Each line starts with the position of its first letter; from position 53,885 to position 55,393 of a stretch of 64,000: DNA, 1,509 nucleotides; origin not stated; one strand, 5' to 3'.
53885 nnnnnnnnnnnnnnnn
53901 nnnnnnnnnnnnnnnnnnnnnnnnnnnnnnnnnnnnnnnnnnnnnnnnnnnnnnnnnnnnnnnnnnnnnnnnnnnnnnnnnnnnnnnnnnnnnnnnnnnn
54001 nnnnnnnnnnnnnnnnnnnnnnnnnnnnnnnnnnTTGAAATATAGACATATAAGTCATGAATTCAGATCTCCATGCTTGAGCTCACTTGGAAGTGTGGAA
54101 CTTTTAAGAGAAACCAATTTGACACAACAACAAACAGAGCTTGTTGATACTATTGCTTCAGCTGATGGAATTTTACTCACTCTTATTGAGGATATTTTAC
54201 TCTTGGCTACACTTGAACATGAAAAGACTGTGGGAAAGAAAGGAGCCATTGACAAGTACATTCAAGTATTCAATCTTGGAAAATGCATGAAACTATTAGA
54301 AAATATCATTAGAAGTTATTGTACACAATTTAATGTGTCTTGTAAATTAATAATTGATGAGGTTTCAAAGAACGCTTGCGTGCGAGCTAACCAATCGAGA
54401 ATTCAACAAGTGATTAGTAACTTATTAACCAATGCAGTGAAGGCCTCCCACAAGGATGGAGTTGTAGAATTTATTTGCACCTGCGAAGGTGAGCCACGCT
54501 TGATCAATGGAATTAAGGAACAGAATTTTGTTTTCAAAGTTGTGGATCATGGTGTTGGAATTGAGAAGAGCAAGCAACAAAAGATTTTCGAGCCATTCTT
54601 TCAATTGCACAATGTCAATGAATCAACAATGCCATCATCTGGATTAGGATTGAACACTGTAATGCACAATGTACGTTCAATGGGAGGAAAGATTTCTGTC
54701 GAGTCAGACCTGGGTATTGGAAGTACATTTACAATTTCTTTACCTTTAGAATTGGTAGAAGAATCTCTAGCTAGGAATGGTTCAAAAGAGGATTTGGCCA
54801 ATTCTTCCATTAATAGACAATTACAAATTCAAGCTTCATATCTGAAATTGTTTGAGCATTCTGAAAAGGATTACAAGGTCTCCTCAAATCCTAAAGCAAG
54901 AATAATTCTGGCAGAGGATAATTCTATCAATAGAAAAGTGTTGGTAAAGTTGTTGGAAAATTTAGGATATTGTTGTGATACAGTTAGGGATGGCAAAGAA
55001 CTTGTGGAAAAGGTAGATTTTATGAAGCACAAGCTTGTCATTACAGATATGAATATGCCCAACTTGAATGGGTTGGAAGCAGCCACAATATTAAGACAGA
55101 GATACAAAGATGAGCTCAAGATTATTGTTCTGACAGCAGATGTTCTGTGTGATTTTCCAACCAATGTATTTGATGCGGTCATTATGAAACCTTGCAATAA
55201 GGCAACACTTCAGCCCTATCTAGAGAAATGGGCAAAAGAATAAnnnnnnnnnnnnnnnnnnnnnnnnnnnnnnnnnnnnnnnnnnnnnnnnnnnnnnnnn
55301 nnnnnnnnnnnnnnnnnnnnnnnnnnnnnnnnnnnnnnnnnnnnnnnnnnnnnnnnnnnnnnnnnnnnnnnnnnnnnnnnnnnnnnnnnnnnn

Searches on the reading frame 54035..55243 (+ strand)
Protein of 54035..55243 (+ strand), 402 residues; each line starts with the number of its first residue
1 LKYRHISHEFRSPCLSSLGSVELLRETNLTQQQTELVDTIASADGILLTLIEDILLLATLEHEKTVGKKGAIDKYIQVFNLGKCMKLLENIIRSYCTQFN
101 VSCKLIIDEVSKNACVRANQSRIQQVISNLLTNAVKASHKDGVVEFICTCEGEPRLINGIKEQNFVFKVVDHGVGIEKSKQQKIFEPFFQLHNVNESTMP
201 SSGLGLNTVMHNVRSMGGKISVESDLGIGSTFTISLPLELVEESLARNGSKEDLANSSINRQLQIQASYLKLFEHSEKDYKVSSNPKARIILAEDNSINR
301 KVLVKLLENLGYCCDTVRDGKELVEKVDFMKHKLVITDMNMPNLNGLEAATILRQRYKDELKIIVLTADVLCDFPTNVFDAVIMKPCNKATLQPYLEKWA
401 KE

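Call 33: search_protein_families(library=pfam, proteins=[window:54035-55243:+], max_evalue=0.001)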
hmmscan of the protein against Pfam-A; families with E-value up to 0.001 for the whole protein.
window:54035-55243:+ (402 aa): 3 families
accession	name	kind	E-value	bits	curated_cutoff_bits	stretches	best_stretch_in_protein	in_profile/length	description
PF02518.31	HATPase_c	-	3.3e-23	82.7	26.4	1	119-239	2-110/111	Histidine kinase-, DNA gyrase B-, and HSP90-like ATPase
PF00072.30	Response_reg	-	9.3e-18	64.9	30.2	1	290-392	1-106/111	Response regulator receiver domain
PF00512.31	HisKA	-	1.9e-09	37.8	26.9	1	5-62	8-65/66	His Kinase A (phospho-acceptor) domain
